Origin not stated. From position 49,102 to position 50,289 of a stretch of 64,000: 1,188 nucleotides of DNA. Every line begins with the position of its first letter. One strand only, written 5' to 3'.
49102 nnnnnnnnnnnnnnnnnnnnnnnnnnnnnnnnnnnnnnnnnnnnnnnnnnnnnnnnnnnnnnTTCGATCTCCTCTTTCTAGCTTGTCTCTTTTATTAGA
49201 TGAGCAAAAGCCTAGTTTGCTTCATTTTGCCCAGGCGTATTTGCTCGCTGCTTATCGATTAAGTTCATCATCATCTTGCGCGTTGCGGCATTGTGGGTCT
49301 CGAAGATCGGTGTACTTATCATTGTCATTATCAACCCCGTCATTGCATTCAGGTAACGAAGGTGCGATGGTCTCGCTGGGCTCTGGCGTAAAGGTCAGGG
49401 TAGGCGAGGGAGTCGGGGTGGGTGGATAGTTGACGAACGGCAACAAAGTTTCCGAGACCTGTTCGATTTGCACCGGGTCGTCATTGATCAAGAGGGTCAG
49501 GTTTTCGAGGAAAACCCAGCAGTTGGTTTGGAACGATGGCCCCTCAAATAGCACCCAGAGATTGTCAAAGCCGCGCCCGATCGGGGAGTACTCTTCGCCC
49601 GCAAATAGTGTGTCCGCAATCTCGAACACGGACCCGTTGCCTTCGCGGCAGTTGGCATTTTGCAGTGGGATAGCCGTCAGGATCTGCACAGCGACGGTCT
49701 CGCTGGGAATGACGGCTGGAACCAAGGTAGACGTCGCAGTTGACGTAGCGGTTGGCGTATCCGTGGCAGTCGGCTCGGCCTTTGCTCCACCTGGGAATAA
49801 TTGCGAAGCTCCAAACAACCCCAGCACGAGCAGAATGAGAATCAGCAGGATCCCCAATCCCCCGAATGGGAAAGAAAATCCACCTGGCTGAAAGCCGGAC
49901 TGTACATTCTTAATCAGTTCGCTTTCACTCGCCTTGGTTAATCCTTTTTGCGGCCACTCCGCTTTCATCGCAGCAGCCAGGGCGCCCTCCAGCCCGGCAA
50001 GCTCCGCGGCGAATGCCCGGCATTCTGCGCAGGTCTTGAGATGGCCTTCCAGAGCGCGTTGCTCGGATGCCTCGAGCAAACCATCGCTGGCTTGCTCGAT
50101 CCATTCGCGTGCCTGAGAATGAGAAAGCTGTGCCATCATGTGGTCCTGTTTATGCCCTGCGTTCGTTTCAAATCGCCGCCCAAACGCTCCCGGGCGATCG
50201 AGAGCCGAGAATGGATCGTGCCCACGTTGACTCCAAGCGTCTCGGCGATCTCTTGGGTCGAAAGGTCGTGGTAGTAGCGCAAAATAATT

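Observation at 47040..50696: ECF sigma / anti-sigma pair whose sensor domain is a paralogue of the C-terminus of the co-transcribed lipoprotein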

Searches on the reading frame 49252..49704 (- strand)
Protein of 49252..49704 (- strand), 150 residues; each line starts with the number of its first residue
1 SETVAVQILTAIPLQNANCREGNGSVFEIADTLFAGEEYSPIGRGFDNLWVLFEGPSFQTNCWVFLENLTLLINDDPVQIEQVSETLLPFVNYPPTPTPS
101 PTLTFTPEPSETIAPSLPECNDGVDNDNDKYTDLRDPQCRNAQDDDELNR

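Call 6: search_protein_families(library=pfam, proteins=[window:49252-49704:-], max_evalue=10)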
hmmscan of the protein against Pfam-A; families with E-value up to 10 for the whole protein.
window:49252-49704:- (150 aa): 1 family
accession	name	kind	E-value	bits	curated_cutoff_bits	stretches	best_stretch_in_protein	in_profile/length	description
PF10943.13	DUF2632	-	0.064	13.3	25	1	26-64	47-85/233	Protein of unknown function (DUF2632)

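Call 8: find_homologous_proteins(query=window:49252-49704:-, max_evalue=0.001)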
Query window:49252-49704:- (150 aa): 6 proteins with E <= 0.001 among 41 candidates.
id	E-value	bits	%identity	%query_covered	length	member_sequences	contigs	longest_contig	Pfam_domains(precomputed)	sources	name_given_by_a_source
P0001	3.6e-51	191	64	93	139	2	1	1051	-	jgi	jgi:hypothetical protein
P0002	4.6e-50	187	63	95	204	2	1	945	-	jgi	jgi:hypothetical protein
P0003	1.2e-44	170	65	77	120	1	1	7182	-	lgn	-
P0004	5.6e-38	148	49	57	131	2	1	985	-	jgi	jgi:hypothetical protein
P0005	1.2e-29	121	57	60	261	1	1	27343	-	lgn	-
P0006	1.9e-28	117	54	75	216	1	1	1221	-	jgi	jgi:hypothetical protein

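Call 11: find_encoding_contigs(protein=P0005, flank=10000, max_places=4)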
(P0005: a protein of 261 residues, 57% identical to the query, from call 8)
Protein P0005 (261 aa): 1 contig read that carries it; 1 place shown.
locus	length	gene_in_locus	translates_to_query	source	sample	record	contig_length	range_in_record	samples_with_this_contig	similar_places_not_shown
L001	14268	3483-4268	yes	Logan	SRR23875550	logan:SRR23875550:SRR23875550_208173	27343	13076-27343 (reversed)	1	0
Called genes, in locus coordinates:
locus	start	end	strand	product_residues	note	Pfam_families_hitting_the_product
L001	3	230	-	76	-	?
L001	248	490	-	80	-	-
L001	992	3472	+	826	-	-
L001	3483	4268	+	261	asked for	-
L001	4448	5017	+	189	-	PF07638:Sigma70_ECF (weak), PF04542:Sigma70_r2, PF08281:Sigma70_r4_2, PF04545:Sigma70_r4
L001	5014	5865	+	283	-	PF13490:zf-HC2 (faint)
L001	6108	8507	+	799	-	-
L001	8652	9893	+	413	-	-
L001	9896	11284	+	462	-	PF03816:LytR_cpsA_psr, PF13399:LytR_C (weak)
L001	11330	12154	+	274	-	PF01975:SurE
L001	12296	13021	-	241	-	PF00535:Glycos_transf_2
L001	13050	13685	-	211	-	PF02830:V4R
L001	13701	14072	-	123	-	PF03259:Robl_LC7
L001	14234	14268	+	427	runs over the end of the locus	PF22039:HUTI_composite_bact (weak), PF07969:Amidohydro_3 (weak), PF01979:Amidohydro_1, PF07969:Amidohydro_3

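Call 12: find_encoding_contigs(protein=P0003, flank=10000, max_places=4)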
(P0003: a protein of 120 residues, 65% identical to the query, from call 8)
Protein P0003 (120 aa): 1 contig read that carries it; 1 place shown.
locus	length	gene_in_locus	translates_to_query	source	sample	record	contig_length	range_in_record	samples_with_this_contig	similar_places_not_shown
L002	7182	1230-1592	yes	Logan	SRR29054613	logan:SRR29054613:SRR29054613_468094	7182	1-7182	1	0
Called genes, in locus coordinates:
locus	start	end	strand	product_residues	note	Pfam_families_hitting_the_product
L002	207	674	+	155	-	PF04542:Sigma70_r2, PF08281:Sigma70_r4_2, PF04545:Sigma70_r4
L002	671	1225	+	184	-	PF13490:zf-HC2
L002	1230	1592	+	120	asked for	-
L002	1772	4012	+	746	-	-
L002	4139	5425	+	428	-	-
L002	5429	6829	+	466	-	PF03816:LytR_cpsA_psr, PF13399:LytR_C (faint)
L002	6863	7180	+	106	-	?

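Call 28: predict_structure(alignment_id=A1)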
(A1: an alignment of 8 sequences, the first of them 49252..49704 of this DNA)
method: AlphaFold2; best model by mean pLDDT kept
length: 150 residues; sequences in the alignment: 8
mean_pLDDT: 74.7   pTM: 0.54
mean pLDDT of the five models: 74.7, 71.5, 71.4, 70.5, 68.8
residues with pLDDT >= 90: 47; 70-90: 39; 50-70: 42; < 50: 22
segments of 3 or more residues with pLDDT < 50: 97-115
pLDDT, mean of each block of 10 residues (from residue 1): 70 91 66 92 90 87 90 93 92 58 45 53 69 65 59
secondary structure, 60 per line:
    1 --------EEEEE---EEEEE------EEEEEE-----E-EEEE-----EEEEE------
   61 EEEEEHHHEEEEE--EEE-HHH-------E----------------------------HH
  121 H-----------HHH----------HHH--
elements in order: E9-13 E17-21 E28-33 E41-44 E50-54 E61-65 E69-73 E76-78
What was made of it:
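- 49426..49680 (-): SH3b-like sensor domain of the anti-sigma (residues 154-238, Cys164/Cys207 pair). In the AF2 model this region has pLDDT mostly 87-93 (one 10-residue block at 66) and is all-beta (call 28).
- Fold: the AF2 core is mostly at pLDDT 87-93 (call 28).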

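Call 35: fold_search(model_id=the predicted structure, library=pdb)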
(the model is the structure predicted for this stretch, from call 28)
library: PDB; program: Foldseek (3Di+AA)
matches with E <= 10: 971; with E <= 0.001: 0
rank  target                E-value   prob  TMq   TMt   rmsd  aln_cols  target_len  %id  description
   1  9a7d_A                4.0e-03  1.00  0.36  0.12   7.3        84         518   24  Integrative model of YRVJ-YACD by crosslinking MS and deep learning (released 2024-09-18)
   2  2krs_MODEL_1_A        1.2e-02  1.00  0.36  0.67   3.8        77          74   14  Solution NMR structure of SH3 domain from CPF_0587 (fragment 415-479) from Clostridium perfringens. Northeast  (released 2010-01-26)
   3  2kt8_MODEL_1_A        1.6e-02  0.99  0.35  0.64   8.2        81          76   16  Solution NMR structure of the CPE1231(468-535) protein from Clostridium perfringens, Northeast Structural Geno (released 2010-02-02)
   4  4krt_A                1.7e-02  1.00  0.37  0.17   2.9        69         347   17  X-ray structure of endolysin from clostridium perfringens phage phiSM101 (released 2014-04-02)
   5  6sqx_B                1.9e-02  1.00  0.33  0.11   4.2        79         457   20  Insights into a novel NlpC/P60 Endopeptidase from Photobacterium damselae subsp. piscicida (released 2020-09-30)
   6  6sqx_A                2.1e-02  1.00  0.32  0.11   4.6        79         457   22  Insights into a novel NlpC/P60 Endopeptidase from Photobacterium damselae subsp. piscicida (released 2020-09-30)
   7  4j9f_A                2.5e-02  0.99  0.30  0.63   3.8        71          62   14  Crystal structure of the Abl-SH3 domain complexed with the high affinity peptide P0 (released 2014-01-29)
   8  3npf_B                2.8e-02  1.00  0.35  0.19   3.0        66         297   15  Crystal structure of a putative dipeptidyl-peptidase VI (BACOVA_00612) from Bacteroides ovatus at 1.72 A resolution (released 2010-07-28)
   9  7pvs_B                2.8e-02  1.00  0.32  0.74   3.0        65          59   14  Crystal structure of the Abl SH3 domain V73E-A74S-S75R-G76T-D77E-G92N-Y93N-N94T-H95E mutant in presence of PEG 200 (released 2022-09-14)
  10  2o88_B                2.8e-02  1.00  0.30  0.70   3.3        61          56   15  Crystal structure of the N114A mutant of ABL-SH3 domain complexed with a designed high-affinity peptide ligand: implic (released 2007-05-01)
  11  3eg1_B                3.4e-02  0.99  0.28  0.68   3.5        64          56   14  Crystal structure of the N114Q mutant of ABL-SH3 domain complexed with a designed high-affinity peptide ligand: implic (released 2009-09-15)
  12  3eg1_A                3.4e-02  0.99  0.29  0.67   3.4        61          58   15  Crystal structure of the N114Q mutant of ABL-SH3 domain complexed with a designed high-affinity peptide ligand: implic (released 2009-09-15)
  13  2kym_MODEL_1_A        3.4e-02  0.99  0.39  0.47   4.4        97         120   16  Solution structure of the Bem1p SH3-CI domain from L.elongisporus in complex with Ste20p peptide (released 2010-06-23)
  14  3egu                  3.6e-02  0.99  0.30  0.70   3.5        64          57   14  Crystal structure of the N114A mutant of ABL-SH3 domain (released 2009-09-15)
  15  4j9f_C                4.4e-02  0.99  0.29  0.67   3.5        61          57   15  Crystal structure of the Abl-SH3 domain complexed with the high affinity peptide P0 (released 2014-01-29)
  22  4krt_B                5.3e-02  0.98  0.33  0.16   5.1        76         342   18  X-ray structure of endolysin from clostridium perfringens phage phiSM101 (released 2014-04-02)
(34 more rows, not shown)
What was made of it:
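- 49426..49680 (-): Foldseek's top PDB hits are bacterial SH3 domains (2krs, 2kt8, 4krt, 6sqx; TM-score on target about 0.65) (call 35).
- On Bacterial SH3 domain (SH3b fold, superfamily level): Foldseek's top hits are SH3b/SH3 domains, with TM-score on target 0.6-0.74 (call 35).
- Foldseek's top hits are SH3b domains of cell-wall hydrolases and endolysins (call 35).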

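Call 78: search_solved_structures(query=A1, max_evalue=1)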
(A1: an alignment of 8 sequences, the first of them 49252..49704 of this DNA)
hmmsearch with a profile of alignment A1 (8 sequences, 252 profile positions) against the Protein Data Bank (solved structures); distinct sequences matched with E-value up to 1: 0.

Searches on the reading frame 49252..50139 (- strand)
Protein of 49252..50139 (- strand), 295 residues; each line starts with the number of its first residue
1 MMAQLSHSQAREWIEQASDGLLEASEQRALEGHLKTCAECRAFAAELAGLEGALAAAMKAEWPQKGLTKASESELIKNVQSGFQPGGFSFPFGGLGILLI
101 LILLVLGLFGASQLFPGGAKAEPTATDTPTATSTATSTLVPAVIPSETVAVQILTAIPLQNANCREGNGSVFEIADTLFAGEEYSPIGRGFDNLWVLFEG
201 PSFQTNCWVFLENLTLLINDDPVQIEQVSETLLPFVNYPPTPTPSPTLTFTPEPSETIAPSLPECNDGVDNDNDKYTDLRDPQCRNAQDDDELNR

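Call 4: search_protein_families(library=pfam, proteins=[window:49252-50139:-], max_evalue=0.1)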
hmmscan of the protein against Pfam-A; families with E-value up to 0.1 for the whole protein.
window:49252-50139:- (295 aa): 1 family
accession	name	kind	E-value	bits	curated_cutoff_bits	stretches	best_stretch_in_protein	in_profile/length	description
PF13490.11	zf-HC2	-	1.7e-05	25.3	22.2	1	9-41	3-35/35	Putative zinc-finger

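Call 7: search_protein_families(library=ncbifam, proteins=[window:49252-50139:-], max_evalue=1)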
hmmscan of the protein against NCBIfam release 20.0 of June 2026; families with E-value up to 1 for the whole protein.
window:49252-50139:- (295 aa): 5 families
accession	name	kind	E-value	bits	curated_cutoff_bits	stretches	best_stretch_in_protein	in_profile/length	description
NF052368.1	antisigmaE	subfamily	1.5e-05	24.7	50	1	9-48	6-45/48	anti-sigma factor family protein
NF033662.1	acid_disulf_rpt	repeat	2.6e-05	23.8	41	1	263-286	5-28/32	acidic double-disulfide repeat-containing protein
NF052375.1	antisigma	equivalog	9e-05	22.6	100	1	20-78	8-65/217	anti-sigma factor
TIGR02451.1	anti_sig_ChrR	subfamily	0.008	16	124.5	1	17-66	11-60/216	ChrR family anti-sigma-E factor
TIGR03988.1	antisig_RsrA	equivalog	0.08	13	62.5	1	13-41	8-36/77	mycothiol system anti-sigma-R factor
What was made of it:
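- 49255..49365 (-): Acidic Cys-bounded tail of the anti-sigma (C265...C284, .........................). NF033662 acidic double-disulfide repeat at 23.8 bits, below its cut-off of 41 (call 7).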
